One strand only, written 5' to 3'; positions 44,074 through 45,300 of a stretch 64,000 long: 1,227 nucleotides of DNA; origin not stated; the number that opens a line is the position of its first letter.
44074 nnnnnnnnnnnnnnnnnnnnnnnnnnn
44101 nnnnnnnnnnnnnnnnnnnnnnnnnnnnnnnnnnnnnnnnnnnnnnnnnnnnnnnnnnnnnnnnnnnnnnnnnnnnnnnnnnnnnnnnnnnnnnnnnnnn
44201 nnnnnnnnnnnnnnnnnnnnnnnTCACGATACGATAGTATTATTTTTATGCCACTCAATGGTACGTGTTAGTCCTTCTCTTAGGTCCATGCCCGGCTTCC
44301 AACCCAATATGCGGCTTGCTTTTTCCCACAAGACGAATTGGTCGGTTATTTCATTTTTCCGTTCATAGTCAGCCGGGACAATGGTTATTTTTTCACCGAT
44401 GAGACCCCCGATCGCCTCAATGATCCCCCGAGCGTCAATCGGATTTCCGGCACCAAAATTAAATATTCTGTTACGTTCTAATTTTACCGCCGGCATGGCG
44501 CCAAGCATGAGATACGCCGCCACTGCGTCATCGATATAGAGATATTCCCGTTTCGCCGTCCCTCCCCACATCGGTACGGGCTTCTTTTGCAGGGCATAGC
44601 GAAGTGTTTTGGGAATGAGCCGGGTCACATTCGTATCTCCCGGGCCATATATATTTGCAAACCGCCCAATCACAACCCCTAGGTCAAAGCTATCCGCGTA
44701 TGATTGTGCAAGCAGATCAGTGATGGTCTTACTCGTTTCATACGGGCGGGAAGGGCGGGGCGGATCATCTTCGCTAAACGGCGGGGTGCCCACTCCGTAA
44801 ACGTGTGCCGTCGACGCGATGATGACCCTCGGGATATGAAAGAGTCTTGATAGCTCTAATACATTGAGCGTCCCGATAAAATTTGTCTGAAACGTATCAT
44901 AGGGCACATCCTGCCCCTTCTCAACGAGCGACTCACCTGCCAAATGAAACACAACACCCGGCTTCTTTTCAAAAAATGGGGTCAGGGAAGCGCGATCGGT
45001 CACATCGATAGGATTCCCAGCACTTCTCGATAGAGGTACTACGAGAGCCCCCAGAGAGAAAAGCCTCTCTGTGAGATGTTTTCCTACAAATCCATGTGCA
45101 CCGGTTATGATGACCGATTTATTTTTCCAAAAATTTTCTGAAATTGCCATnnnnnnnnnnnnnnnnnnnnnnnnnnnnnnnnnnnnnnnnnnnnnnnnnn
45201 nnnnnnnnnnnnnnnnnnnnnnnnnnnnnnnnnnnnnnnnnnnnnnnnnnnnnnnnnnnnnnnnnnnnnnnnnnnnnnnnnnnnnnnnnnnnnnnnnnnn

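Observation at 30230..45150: CDP-hexose branch with an E1/ColD-type His-for-Lys 3-dehydratase and two TylC3-like C-methyltransferases but no recognisable E3 reductase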

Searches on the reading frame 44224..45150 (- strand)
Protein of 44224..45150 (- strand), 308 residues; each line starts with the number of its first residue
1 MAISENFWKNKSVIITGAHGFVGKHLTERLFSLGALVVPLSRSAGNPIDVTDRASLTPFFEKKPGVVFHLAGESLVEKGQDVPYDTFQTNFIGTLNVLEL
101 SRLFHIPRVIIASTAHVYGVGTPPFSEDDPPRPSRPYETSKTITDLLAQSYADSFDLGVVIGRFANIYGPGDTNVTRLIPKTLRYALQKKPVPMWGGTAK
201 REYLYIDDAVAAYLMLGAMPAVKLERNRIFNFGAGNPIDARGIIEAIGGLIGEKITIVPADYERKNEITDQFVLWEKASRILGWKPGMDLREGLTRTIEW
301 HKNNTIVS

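Call 4: search_protein_families(library=ncbifam, proteins=[window:44224-45150:-], max_evalue=0.00001)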
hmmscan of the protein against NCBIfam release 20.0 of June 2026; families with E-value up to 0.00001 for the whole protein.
window:44224-45150:- (308 aa): 20 families
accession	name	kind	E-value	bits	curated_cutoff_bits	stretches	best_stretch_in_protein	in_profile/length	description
TIGR02622.1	CDP_4_6_dhtase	equivalog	1.3e-36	126.5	278.45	1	7-304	1-333/352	CDP-glucose 4,6-dehydratase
TIGR01181.1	dTDP_gluc_dehyt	equivalog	5.9e-36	124.2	365.1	1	48-305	57-315/321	dTDP-glucose 4,6-dehydratase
TIGR04180.1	EDH_00030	hypoth_equivalog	1.5e-30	106.3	475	1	62-286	69-294/297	NAD-dependent 4,6-dehydratase LegB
TIGR01179.1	galE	equivalog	1.8e-27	96.1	262.3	1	48-304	54-328/332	UDP-glucose 4-epimerase GalE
NF007582.0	PRK10217.1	equivalog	1.3e-23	83.7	698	1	30-304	41-334/355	dTDP-glucose 4,6-dehydratase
NF007490.0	PRK10084.1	subfamily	2.3e-22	79.5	649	2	123-305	153-338/361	dTDP-glucose 4,6-dehydratase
TIGR01214.1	rmlD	equivalog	8.4e-15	54.6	224.05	1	13-174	2-158/285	dTDP-4-dehydrorhamnose reductase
NF011728.1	PRK15181.1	equivalog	9.2e-15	54.5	760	1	66-302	93-338/348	Vi polysaccharide biosynthesis UDP-N-acetylglucosaminuronic acid C-4 epimerase TviC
NF047922.1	GDPFucSynFcl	equivalog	1.1e-14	54.6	500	1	10-304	2-304/308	GDP-L-fucose synthase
TIGR02197.1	heptose_epim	equivalog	5e-14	52.2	274.6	1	13-300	1-312/316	ADP-glyceromanno-heptose 6-epimerase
TIGR01472.1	gmd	equivalog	6.7e-14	51.8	415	1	49-216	62-239/342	GDP-mannose 4,6-dehydratase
NF043036.1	ErythonDh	equivalog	3.1e-12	46.3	325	1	13-153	3-165/321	D-erythronate dehydrogenase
NF042422.1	oxyalk_red_OleD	equivalog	7.8e-12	45.2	580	1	13-244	3-243/329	2-alkyl-3-oxoalkanoate reductase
NF007956.0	PRK10675.1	subfamily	3.8e-11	42.7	394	1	49-166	58-179/338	UDP-glucose 4-epimerase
NF042423.1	oxyalk_red_Shew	equivalog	3.9e-10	39.3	580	1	10-215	8-219/331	2-alkyl-3-oxoalkanoate reductase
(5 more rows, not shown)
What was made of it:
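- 44224..45150 (-): SDR_N: divergent RfbG/RmlB-like SDR with S-T-x-H-V-Y-G / P-Y-E-T-S-K; candidate 4,6-dehydratase with His in place of the Glu/Lys base (function not shown). The best NCBIfam hit is CDP-glucose 4,6-dehydratase, 126 bits against a 278 cut-off (call 4).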

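Call 5: search_protein_families(library=pfam, proteins=[window:44224-45150:-], max_evalue=0.00001)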
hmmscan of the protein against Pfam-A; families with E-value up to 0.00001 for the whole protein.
window:44224-45150:- (308 aa): 6 families
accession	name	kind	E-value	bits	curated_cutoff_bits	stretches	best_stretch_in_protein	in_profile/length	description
PF01370.27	Epimerase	-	7e-53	179.9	20.9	1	13-231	1-238/240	NAD dependent epimerase/dehydratase family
PF16363.11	GDP_Man_Dehyd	-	2.2e-40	139.6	27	1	48-296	59-331/332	GDP-mannose 4,6 dehydratase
PF04321.23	RmlD_sub_bind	-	2.4e-13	50.2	27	1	13-179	3-163/287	RmlD substrate binding domain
PF02719.21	Polysacc_synt_2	-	4.7e-09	36.3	20.2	1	49-254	62-250/293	Polysaccharide biosynthesis protein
PF01073.25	3Beta_HSD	-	8.7e-09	35.2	22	0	49-188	53-202/280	3-beta hydroxysteroid dehydrogenase/isomerase family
PF07993.18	NAD_binding_4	-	1.2e-08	34.9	20.1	0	66-200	91-243/258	Male sterility protein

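Call 14: search_solved_structures(query=window:44224-45150:-, max_evalue=1e-15, show_alignments=2)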
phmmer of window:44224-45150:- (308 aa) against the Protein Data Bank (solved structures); distinct sequences matched with E-value up to 1e-15: 46.
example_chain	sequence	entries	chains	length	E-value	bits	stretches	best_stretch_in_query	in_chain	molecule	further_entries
6pmh_A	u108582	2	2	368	2.2e-28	102.6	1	8-304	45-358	UDP-glucose 4-epimerase related protein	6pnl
4zrm_A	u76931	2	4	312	8.1e-28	100.7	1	12-302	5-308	UDP-glucose 4-epimerase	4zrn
6kv9_A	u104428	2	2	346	4.9e-27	98.2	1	12-303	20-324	MoeE5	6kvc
6bi4_A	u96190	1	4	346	2.1e-26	96.1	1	61-304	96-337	dTDP-glucose 4,6-dehydratase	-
3ehe_A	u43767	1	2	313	3.7e-25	92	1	13-294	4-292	UDP-glucose 4-epimerase (GalE-1)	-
2hun_A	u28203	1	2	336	3.9e-25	91.9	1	49-304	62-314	336aa long hypothetical dTDP-glucose 4,6-dehydratase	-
3vps_A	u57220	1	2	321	2.7e-24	89.2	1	10-303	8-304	NAD-dependent epimerase/dehydratase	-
6bwl_A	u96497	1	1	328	5e-24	88.3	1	49-303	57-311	Pal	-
3aw9_A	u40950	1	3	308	6.6e-24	87.9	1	13-299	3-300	NAD-dependent epimerase/dehydratase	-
8du1_A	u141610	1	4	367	8.8e-24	87.5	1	47-304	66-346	dTDP-glucose 4,6-dehydratase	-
5u4q_A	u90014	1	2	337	1.1e-23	87.1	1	47-303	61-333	dTDP-glucose 4,6-dehydratase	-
3icp_A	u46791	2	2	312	6.6e-23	84.6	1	13-299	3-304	NAD-dependent epimerase/dehydratase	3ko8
7ys8_A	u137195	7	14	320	6.6e-23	84.6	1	13-303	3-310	UDP-glucose 4-epimerase | UDP-glucose 4-epimerase along with EC 5.1.3.2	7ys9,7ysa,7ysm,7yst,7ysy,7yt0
1g1a_A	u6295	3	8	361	8.7e-23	84.2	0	120-305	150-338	DTDP-D-GLUCOSE 4,6-DEHYDRATASE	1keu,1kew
2p5u_A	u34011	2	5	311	1.2e-22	83.8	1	13-300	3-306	UDP-glucose 4-epimerase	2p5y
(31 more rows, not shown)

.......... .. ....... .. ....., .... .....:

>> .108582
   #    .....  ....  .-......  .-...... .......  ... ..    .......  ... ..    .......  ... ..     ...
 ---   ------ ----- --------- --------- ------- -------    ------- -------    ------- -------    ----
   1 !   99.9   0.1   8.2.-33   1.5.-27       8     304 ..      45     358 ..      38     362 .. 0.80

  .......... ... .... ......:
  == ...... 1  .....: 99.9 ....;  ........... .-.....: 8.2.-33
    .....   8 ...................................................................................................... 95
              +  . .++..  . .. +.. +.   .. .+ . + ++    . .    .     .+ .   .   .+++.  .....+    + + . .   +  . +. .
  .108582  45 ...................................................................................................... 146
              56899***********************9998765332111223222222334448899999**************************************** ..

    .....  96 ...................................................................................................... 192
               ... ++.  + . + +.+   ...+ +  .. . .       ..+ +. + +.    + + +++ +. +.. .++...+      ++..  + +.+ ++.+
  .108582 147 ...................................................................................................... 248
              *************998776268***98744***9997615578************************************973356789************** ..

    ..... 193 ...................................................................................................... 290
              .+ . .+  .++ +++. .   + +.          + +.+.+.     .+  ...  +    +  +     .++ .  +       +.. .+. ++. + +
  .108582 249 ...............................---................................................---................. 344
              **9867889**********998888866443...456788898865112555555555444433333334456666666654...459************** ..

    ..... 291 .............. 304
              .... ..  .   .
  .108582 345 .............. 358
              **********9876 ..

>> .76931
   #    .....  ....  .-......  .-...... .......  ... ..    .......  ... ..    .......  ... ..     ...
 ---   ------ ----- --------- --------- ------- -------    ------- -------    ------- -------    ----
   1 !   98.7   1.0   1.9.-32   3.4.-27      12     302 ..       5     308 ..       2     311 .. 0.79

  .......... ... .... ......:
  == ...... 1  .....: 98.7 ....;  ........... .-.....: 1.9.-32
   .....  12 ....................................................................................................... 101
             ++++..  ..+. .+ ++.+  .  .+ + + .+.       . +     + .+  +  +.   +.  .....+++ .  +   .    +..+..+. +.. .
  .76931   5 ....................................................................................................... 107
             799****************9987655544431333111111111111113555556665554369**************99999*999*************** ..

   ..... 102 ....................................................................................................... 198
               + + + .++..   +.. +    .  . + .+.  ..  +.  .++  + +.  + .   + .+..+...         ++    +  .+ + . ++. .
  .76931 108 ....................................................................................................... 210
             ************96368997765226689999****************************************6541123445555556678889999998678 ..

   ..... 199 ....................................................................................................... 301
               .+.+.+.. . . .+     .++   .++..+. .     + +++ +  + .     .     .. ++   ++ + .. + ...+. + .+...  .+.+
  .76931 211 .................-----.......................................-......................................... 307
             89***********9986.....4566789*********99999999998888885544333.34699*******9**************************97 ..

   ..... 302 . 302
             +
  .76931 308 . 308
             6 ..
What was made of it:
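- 44224..45150 (-): The top PDB hits are 4-epimerase-like (call 14).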

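Call 78: find_homologous_proteins(query=window:44224-45150:-, max_evalue=1e-20)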
Query window:44224-45150:- (308 aa): 1162 proteins with E <= 1e-20 among 3298 candidates; the best 120 are listed.
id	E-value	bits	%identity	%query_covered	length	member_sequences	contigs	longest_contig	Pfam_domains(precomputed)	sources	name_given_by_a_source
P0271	9.7e-206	700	100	100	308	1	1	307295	PF04321.24,PF16363.12,PF02719.22,PF01073.26,PF07993.19,PF01370.28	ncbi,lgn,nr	ncbi:MAG: NAD(P)-dependent oxidoreductase [Candidatus Gottesmanbacteria bacterium]|nr:NAD(P)-depende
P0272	1.7e-197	673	96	100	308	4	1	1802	PF04321.24,PF16363.12,PF02719.22,PF01073.26,PF07993.19,PF01370.28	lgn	-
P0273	1.3e-156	539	76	99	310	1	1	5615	PF04321.24,PF16363.12,PF02719.22,PF01073.26,PF07993.19,PF01370.28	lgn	-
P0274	1.3e-146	506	73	100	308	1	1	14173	PF04321.24,PF16363.12,PF02719.22,PF01073.26,PF07993.19,PF01370.28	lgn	-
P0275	4.9e-142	491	72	98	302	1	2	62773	PF04321.24,PF16363.12,PF02719.22,PF01073.26,PF07993.19,PF01370.28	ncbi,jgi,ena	-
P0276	1.1e-140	486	72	98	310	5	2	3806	PF04321.24,PF16363.12,PF02719.22,PF01073.26,PF07993.19,PF13460.13,PF01370.28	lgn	-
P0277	2.0e-140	485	71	98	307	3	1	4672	PF04321.24,PF16363.12,PF02719.22,PF01073.26,PF07993.19,PF01370.28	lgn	-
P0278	4.0e-140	484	71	98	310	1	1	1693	PF04321.24,PF16363.12,PF02719.22,PF01073.26,PF07993.19,PF01370.28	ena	-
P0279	1.2e-139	483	70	100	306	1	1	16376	PF04321.24,PF16363.12,PF02719.22,PF01073.26,PF07993.19,PF01370.28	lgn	-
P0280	4.1e-139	481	70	98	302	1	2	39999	PF04321.24,PF16363.12,PF02719.22,PF01073.26,PF07993.19,PF01370.28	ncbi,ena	-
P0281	1.2e-138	480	70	98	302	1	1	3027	PF04321.24,PF16363.12,PF02719.22,PF01073.26,PF07993.19,PF01370.28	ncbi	-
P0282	1.9e-138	479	70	98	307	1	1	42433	PF04321.24,PF16363.12,PF02719.22,PF01073.26,PF07993.19,PF01370.28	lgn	-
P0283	4.3e-138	478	70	98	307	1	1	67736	PF04321.24,PF16363.12,PF02719.22,PF01073.26,PF07993.19,PF01370.28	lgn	-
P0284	4.4e-138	478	70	98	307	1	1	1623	PF04321.24,PF16363.12,PF02719.22,PF01073.26,PF07993.19,PF01370.28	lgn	-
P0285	9.8e-138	477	69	98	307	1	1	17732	PF04321.24,PF16363.12,PF02719.22,PF01073.26,PF07993.19,PF01370.28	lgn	-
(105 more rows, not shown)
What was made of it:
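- Tried and rejected: A 100% identical SDR_N is labelled Candidatus Gottesmanbacteria and sits on a 307-kb contig (call 78).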

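Call 79: find_encoding_contigs(protein=P0271, flank=1000, max_places=3)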
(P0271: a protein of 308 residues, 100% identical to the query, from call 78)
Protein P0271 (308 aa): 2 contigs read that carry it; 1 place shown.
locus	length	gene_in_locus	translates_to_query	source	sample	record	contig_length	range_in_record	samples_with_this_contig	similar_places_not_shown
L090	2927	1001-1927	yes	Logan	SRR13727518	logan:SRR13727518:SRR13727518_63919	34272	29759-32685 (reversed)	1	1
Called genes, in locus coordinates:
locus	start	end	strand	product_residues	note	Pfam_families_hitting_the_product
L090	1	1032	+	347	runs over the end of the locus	PF00535:Glycos_transf_2, PF13641:Glyco_tranf_2_3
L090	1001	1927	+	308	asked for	PF01073:3Beta_HSD (faint), PF01370:Epimerase, PF04321:RmlD_sub_bind, PF07993:NAD_binding_4 (faint), PF16363:GDP_Man_Dehyd, PF02719:Polysacc_synt_2 (weak)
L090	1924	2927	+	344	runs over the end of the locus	PF00535:Glycos_transf_2, PF10111:Glyco_tranf_2_2, PF13641:Glyco_tranf_2_3, PF13632:Glyco_trans_2_3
